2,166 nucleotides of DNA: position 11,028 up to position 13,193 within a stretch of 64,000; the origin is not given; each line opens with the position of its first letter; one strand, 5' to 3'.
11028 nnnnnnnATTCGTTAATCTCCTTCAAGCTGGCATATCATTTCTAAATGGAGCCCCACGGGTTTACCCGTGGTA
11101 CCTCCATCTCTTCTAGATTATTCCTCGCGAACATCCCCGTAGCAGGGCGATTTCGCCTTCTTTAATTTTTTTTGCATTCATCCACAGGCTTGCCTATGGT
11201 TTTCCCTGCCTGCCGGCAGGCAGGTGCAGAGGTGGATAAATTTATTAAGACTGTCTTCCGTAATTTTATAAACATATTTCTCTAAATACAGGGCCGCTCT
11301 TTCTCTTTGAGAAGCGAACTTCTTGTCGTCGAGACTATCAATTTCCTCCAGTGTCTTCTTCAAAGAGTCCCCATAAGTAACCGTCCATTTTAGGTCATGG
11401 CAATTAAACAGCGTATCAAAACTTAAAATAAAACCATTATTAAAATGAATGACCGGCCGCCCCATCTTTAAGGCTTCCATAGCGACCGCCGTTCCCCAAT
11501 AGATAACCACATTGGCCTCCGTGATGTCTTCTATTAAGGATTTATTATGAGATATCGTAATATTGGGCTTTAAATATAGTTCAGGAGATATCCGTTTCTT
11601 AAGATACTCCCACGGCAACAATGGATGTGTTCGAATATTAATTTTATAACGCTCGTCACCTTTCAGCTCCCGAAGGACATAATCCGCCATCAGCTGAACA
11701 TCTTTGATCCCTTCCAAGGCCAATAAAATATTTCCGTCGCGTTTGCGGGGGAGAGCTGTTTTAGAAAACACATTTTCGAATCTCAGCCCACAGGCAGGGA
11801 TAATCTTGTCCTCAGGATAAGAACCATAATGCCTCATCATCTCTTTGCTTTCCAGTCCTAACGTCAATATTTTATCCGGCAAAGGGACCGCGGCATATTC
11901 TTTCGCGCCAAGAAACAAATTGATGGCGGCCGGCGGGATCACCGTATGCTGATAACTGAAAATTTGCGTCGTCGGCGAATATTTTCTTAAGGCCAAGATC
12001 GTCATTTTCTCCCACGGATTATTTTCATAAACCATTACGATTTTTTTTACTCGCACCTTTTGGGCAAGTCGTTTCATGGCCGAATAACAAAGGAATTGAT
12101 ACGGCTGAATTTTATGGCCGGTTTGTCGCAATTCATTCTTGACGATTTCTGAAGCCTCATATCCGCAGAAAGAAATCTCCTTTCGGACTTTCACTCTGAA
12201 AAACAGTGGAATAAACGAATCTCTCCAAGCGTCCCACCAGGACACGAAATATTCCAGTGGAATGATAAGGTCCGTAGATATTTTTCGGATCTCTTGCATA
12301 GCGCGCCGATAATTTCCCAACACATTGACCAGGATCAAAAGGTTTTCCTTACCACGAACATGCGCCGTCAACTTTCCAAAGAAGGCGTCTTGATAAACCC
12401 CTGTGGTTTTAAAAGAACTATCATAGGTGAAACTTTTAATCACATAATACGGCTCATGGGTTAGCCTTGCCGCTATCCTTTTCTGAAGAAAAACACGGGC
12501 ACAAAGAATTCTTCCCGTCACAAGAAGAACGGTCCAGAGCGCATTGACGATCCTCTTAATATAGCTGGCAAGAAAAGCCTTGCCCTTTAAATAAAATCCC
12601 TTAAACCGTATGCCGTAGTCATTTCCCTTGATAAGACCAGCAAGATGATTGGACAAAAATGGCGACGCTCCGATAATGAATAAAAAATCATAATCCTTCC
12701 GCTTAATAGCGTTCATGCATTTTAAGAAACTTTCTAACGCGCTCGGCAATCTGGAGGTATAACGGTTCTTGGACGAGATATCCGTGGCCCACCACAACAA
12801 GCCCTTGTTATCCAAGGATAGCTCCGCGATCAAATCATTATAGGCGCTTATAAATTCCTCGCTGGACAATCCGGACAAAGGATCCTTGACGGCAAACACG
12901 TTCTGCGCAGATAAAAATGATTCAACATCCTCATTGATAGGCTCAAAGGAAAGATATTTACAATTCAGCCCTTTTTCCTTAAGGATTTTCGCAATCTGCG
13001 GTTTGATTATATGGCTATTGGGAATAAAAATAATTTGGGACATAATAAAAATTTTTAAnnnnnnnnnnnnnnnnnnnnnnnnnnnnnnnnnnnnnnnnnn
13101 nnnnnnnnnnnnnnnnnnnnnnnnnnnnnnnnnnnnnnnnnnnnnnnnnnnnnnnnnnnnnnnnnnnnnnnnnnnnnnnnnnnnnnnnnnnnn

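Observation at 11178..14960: Two large uncharacterised transferase-like proteins, one with a literal PFTS motif; candidate NulO transferases or polymerases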

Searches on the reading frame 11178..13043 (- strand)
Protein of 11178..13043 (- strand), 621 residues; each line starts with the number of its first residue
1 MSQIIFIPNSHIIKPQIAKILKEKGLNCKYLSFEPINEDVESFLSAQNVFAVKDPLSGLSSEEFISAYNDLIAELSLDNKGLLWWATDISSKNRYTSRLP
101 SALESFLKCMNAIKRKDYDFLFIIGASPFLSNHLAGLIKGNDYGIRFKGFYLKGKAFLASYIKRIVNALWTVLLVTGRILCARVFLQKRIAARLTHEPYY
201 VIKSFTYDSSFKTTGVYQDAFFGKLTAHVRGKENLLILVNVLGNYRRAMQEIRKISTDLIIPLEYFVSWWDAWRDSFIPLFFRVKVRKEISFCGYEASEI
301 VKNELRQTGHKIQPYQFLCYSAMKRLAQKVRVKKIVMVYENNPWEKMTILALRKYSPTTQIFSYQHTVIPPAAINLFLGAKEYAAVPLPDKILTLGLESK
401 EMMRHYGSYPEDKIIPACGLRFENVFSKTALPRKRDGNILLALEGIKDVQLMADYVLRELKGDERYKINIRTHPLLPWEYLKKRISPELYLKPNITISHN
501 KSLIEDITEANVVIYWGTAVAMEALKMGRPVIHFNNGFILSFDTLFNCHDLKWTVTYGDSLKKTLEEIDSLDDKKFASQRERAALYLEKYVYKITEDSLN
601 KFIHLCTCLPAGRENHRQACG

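Call 3: search_protein_families(library=pfam, proteins=[window:11178-13043:-], max_evalue=1)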
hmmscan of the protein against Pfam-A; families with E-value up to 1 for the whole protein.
window:11178-13043:- (621 aa): 1 family
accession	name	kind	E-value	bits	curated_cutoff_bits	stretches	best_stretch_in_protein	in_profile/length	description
PF13692.12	Glyco_trans_1_4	-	0.17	12.5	27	0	98-155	9-68/142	Glycosyl transferases group 1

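Call 4: search_protein_families(library=ncbifam, proteins=[window:11178-13043:-], max_evalue=1)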
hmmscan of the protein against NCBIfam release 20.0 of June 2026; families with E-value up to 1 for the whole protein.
window:11178-13043:- (621 aa): 3 families
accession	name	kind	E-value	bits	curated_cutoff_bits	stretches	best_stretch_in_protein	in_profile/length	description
TIGR04326.1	O_ant_LIC13510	subfamily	1.4e-13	50.1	250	1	318-556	321-566/602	TIGR04326 family surface carbohydrate biosynthesis protein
TIGR04396.2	surf_polysacc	subfamily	2.4e-05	23.7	125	1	464-601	222-354/427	surface carbohydrate biosynthesis protein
NF046086.1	BFO_1060_trans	domain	0.024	13.8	200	1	398-536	148-291/365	BFO_1060 family glycosyltransferase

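Call 6: find_homologous_proteins(query=window:11178-13043:-)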
Query window:11178-13043:- (621 aa): 68 proteins with E <= 0.001 among 8000 candidates.
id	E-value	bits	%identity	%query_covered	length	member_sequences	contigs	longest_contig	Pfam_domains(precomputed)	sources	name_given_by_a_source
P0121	0.0e+0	1424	100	100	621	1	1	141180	-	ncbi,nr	ncbi:MAG: hypothetical protein HQL24_05210 [Candidatus Omnitrophica bacterium]|nr:hypothetical prote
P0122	2.2e-141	491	40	97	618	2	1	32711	-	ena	-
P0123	1.1e-139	485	40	97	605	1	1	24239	-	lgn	-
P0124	1.0e-138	482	40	97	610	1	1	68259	-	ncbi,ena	-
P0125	3.6e-133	464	42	87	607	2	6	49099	-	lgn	-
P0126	2.5e-132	461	42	87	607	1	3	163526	-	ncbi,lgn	-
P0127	6.9e-130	453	38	97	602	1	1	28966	-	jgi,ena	-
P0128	2.4e-128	448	39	87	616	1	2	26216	-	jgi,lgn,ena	-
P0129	6.0e-128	446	41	87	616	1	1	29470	-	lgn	-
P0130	1.9e-127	445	40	89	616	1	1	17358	-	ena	-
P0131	2.1e-127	445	41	86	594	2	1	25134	-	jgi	-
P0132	1.3e-125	439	39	93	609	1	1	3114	-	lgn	-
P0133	7.7e-124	433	40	93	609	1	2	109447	-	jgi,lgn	-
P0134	1.6e-123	432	38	97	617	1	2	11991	-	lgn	-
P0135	1.8e-123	432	38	97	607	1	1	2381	-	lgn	-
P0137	7.6e-123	430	39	89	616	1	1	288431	-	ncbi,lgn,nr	ncbi:MAG: hypothetical protein Q7K98_04040 [Candidatus Omnitrophota bacterium]|nr:hypothetical prote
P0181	1.0e-90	323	33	91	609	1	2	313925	-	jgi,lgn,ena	jgi:hypothetical protein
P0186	3.5e-73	266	29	90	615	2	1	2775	-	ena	-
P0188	2.6e-22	97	25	81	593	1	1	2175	-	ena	-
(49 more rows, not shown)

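Call 21: search_solved_structures(query=A2, max_evalue=10)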
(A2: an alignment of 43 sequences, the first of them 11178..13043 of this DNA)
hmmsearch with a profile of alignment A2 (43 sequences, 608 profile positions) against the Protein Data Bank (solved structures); distinct sequences matched with E-value up to 10: 4.
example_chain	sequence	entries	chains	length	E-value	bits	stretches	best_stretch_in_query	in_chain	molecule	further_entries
2od6_A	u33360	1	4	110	0.16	13.6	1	165-233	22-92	hypothetical protein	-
5djs_A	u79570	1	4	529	0.38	12.3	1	513-539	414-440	Tetratricopeptide TPR_2 repeat protein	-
5ze7_B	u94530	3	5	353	2.3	9.7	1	522-586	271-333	UDP-glucose:tetrahydrobiopterin glucosyltransferase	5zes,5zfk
5zer_A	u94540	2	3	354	2.3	9.7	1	522-586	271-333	UDP-glucose:tetrahydrobiopterin glucosyltransferase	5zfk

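Call 24: find_related_loci(query=A2, collection=metagenome_contigs, flank=10000)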
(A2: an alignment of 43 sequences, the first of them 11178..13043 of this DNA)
Query A2 (621 aa) in metagenome_contigs; peptide patterns used: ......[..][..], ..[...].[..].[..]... (x = any residue, [..] = any of these).
101 stretches matched a pattern; 92 encode a relative of the query (tblastn E <= 1e-3); the best 80 are kept; 80 distinct loci.
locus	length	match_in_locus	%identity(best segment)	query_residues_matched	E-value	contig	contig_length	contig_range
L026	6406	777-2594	40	1-603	3e-146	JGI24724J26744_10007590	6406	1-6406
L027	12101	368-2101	38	29-603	4e-135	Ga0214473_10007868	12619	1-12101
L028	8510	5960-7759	38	1-603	2e-134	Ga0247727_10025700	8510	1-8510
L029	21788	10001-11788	39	1-594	3e-132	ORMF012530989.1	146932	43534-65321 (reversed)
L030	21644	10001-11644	41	57-602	2e-132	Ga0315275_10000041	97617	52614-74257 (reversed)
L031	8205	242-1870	42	62-602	2e-131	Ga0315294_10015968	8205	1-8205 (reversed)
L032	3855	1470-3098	40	62-604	3e-134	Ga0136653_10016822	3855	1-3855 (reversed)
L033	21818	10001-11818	39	1-603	3e-130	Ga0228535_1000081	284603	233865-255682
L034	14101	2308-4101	39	36-612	2e-129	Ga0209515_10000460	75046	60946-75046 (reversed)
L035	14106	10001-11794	39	36-612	2e-129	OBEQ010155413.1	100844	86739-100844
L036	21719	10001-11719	38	29-603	4e-128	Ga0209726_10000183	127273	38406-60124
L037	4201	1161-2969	40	1-602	8e-129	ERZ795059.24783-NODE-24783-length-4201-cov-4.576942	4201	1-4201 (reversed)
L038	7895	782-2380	39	48-602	4e-124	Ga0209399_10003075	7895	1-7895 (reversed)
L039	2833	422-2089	39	62-615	5e-130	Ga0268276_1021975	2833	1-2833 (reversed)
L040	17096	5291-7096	36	2-602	5e-124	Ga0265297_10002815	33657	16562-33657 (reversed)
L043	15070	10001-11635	40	62-604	2e-125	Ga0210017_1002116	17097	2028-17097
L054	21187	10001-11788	36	16-604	4e-113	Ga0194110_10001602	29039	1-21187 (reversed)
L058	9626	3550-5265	34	35-602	7e-100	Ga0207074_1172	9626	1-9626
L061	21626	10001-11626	35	64-602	2e-97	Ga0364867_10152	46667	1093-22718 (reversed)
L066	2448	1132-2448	35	60-536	2e-95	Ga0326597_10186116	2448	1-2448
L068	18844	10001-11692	31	55-603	1e-90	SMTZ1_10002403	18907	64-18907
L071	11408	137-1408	37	180-602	2e-87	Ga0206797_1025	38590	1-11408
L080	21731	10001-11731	39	29-602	1e-129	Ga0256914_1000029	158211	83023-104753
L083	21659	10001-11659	34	63-602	3e-87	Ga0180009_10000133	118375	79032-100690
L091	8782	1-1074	32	260-607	1e-58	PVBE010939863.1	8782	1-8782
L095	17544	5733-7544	36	1-602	6e-129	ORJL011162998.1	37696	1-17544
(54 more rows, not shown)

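Call 27: find_encoding_contigs(protein=P0137, flank=10000, max_places=1)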
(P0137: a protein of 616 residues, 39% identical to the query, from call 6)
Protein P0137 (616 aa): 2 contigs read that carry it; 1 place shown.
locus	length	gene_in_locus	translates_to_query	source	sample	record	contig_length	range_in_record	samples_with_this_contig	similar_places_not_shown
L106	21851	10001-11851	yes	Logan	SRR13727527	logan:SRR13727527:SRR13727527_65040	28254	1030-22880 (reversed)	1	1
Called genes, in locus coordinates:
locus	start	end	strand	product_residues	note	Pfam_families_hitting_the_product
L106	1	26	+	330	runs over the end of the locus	PF02350:Epimerase_2 (weak)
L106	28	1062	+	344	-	PF03102:NeuB, PF08666:SAF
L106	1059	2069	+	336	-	PF21360:PylC-like_N (weak), PF14397:ATPgrasp_ST (faint), PF02655:ATP-grasp_3, PF15632:ATPgrasp_Ter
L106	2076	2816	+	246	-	PF02585:PIG-L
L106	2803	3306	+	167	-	PF13302:Acetyltransf_3, PF13523:Acetyltransf_8 (faint), PF00583:Acetyltransf_1, PF08445:FR47 (faint), PF13508:Acetyltransf_7 (weak)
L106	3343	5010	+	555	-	PF02310:B12-binding, PF04055:Radical_SAM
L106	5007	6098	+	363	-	PF13489:Methyltransf_23, PF08241:Methyltransf_11, PF08242:Methyltransf_12, PF13649:Methyltransf_25, PF13847:Methyltransf_31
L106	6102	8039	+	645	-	PF13522:GATase_6, PF13537:GATase_7, PF00733:Asn_synthase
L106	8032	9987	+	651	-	PF27878:PFTS_polysacc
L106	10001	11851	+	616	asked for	-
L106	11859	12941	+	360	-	PF01408:GFO_IDH_MocA, PF22725:GFO_IDH_MocA_C3, PF02894:GFO_IDH_MocA_C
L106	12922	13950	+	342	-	PF13489:Methyltransf_23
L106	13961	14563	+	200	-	PF13580:SIS_2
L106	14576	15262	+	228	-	PF00923:TAL_FSA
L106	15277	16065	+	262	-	PF03328:HpcH_HpaI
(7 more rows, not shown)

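Call 28: find_encoding_contigs(protein=P0126, flank=10000, max_places=1)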
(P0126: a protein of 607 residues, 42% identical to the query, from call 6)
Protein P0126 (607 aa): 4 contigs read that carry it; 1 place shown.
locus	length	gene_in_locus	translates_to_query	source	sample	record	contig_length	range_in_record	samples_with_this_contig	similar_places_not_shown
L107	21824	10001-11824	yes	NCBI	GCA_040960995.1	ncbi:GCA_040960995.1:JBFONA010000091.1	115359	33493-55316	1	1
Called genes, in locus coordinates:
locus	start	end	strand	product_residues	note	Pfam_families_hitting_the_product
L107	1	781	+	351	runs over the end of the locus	PF04101:Glyco_tran_28_C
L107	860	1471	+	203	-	-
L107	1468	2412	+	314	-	PF08545:ACP_syn_III, PF08541:ACP_syn_III_C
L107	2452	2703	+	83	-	PF00550:PP-binding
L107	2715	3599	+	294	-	PF00132:Hexapep (weak), PF25087:GMPPB_C (weak), PF00132:Hexapep (weak), PF25084:LbH_EIF2B (weak), PF25087:GMPPB_C, PF00132:Hexapep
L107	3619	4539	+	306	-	PF03102:NeuB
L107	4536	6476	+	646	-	-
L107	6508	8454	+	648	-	-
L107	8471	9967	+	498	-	PF01943:Polysacc_synt, PF13440:Polysacc_synt_3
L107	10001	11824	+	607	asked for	-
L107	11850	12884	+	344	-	PF01408:GFO_IDH_MocA, PF22725:GFO_IDH_MocA_C3, PF02894:GFO_IDH_MocA_C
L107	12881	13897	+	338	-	PF13489:Methyltransf_23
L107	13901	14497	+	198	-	PF13580:SIS_2, PF01380:SIS (faint)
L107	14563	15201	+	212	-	PF00923:TAL_FSA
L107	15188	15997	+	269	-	PF03328:HpcH_HpaI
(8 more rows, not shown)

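Call 29: find_encoding_contigs(protein=P0181, flank=10000, max_places=1)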
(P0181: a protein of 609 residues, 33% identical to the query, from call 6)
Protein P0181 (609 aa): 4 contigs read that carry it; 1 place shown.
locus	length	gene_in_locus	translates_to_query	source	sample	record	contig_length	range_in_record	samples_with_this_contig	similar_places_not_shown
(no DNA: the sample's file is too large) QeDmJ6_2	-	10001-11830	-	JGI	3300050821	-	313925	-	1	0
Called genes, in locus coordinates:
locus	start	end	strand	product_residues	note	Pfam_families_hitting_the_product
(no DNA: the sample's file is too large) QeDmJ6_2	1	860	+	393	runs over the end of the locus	PF02350:Epimerase_2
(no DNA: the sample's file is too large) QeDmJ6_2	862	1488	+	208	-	PF17836:PglD_N, PF25087:GMPPB_C (faint), PF25084:LbH_EIF2B (weak), PF00132:Hexapep (weak)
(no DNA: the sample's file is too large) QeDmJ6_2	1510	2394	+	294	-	PF00977:His_biosynth, PF03060:NMO (faint), PF04309:G3P_antiterm (faint), PF05690:ThiG (faint), PF01207:Dus (faint), PF02581:TMP-TENI (faint)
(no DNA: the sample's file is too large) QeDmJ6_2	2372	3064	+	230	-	PF00117:GATase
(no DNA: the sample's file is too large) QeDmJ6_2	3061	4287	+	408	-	-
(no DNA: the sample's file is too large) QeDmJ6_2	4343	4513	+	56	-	-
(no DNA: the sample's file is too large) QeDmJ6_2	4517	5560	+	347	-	PF01973:MptE-like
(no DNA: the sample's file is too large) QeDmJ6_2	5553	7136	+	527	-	PF02310:B12-binding, PF04055:Radical_SAM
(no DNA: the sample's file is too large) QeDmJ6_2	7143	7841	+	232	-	PF02348:CTP_transf_3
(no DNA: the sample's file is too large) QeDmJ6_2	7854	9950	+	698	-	-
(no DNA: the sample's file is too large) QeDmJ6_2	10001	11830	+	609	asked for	-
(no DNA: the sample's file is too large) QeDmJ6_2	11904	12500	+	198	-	PF25087:GMPPB_C (faint), PF00132:Hexapep, PF14602:Hexapep_2 (weak)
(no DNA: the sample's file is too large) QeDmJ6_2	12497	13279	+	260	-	PF13489:Methyltransf_23 (weak), PF05175:MTS, PF13847:Methyltransf_31, PF08241:Methyltransf_11, PF08242:Methyltransf_12, PF13649:Methyltransf_25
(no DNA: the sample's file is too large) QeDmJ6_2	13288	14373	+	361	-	PF00155:Aminotran_1_2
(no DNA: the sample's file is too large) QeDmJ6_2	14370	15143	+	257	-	PF02348:CTP_transf_3, PF12804:NTP_transf_3 (weak)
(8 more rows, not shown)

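Call 32: predict_structure(alignment_id=A2)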
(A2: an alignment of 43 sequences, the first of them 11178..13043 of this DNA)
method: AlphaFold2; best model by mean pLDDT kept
length: 621 residues; sequences in the alignment: 43
mean_pLDDT: 90.5   pTM: 0.90
mean pLDDT of the five models: 90.5, 89.0, 88.5, 88.5, 88.2
residues with pLDDT >= 90: 434; 70-90: 160; 50-70: 16; < 50: 11
segments of 3 or more residues with pLDDT < 50: 611-621
pLDDT, mean of each block of 10 residues (from residue 1): 87 87 83 87 92 88 93 91 92 88 94 91 89 81 68 75 92 97 97 95 95 90 95 97 95 94 97 94 89 92 86 90 97 97 96 97 94 91 92 96 93 95 88 95 90 94 95 90 88 92 94 92 95 92 89 93 97 97 95 96 75 40 33
secondary structure, 60 per line:
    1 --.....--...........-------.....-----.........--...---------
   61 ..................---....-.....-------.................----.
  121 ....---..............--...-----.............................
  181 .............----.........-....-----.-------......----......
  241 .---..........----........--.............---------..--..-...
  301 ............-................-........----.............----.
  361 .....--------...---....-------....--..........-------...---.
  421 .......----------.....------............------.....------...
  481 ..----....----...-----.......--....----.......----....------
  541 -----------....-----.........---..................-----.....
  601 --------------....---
elements in order: E3-7 H10-20 E28-32 H38-46 E49-51 H61-78 H82-85 H88-91 H99-115 E120-124 H128-141 E144-146 H152-193 E198-206 H225-230 E235-241 H245-254 E259-262 H263-266 H269-281 H298-311 H314-329 E331-338 H343-355 E360-365 H380-383 E391-394 H397-406 E414-416 H420-427 E438-442 H449-460 E467-471 H478-482 H487-490 E495-497 H503-509 E512-515 H520-526 E531-534 E552-555 H561-569 H573-590 H596-600 H615-618

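Call 38: fold_search(model_id=the predicted structure, library=pdb)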
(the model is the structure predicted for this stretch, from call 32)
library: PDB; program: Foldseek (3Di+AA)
matches with E <= 10: 1509; with E <= 0.001: 351
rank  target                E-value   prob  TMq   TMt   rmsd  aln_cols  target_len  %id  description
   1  7qsg_A                1.1e-08  1.00  0.35  0.52  10.2       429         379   11  Methylmannose polysaccharide mannosyltransferase from M. hassiacum (released 2023-01-25)
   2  3iaa_A                1.9e-08  1.00  0.35  0.51   9.8       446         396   12  Crystal Structure of CalG2, Calicheamicin Glycosyltransferase, TDP bound form (released 2010-06-02)
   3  3otg                  1.9e-08  1.00  0.36  0.53   8.6       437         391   10  Crystal Structure of CalG1, Calicheamicin Glycostyltransferase, TDP bound form (released 2010-12-15)
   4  3rsc_A                2.3e-08  1.00  0.36  0.52   9.7       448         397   11  Crystal Structure of CalG2, Calicheamicin Glycosyltransferase, TDP and calicheamicin T0 bound form (released 2011-08-10)
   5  1v4v_A                2.4e-08  1.00  0.31  0.46  12.4       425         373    8  Crystal Structure Of UDP-N-Acetylglucosamine 2-Epimerase From Thermus Thermophilus HB8 (released 2003-12-02)
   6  8sft_D                3.0e-08  1.00  0.36  0.49   9.2       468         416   15  Crystal structure of TuUGT202A2 (Tetur22g00270) in complex with kaempferol (released 2024-04-17)
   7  3beo_A                3.5e-08  1.00  0.32  0.48  10.8       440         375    9  A Structural Basis for the allosteric regulation of non-hydrolyzing UDP-GlcNAc 2-epimerases (released 2008-02-19)
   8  5du2_A                4.1e-08  1.00  0.29  0.44  11.5       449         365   12  Structural analysis of EspG2 glycosyltransferase (released 2015-10-14)
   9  7xx4_B                4.9e-08  1.00  0.35  0.51   9.5       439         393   11  designed glycosyltransferase (released 2023-06-14)
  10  4fkz_A                5.4e-08  1.00  0.34  0.51  10.7       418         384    8  Crystal structure of Bacillus subtilis UDP-GlcNAc 2-epimerase in complex with UDP-GlcNAc and UDP (released 2013-05-08)
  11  5d00_B                5.7e-08  1.00  0.36  0.56   8.2       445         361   12  Crystal structure of BshA from B. subtilis complexed with N-acetylglucosaminyl-malate and UMP (released 2016-09-07)
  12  2iya_B                5.7e-08  1.00  0.33  0.48  10.3       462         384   11  The crystal structure of macrolide glycosyltransferases: A blueprint for antibiotic engineering (released 2007-03-27)
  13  5xvs_B                7.1e-08  1.00  0.32  0.49  13.2       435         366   10  Crystal structure of UDP-GlcNAc 2-epimerase NeuC complexed with UDP (released 2018-04-11)
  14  4xyw                  8.3e-08  1.00  0.35  0.59   6.8       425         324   11  Glycosyltransferases WbnH (released 2016-02-10)
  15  1o6c_B                8.3e-08  1.00  0.33  0.51   9.0       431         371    9  Crystal structure of UDP-N-acetylglucosamine 2-epimerase (released 2003-11-25)
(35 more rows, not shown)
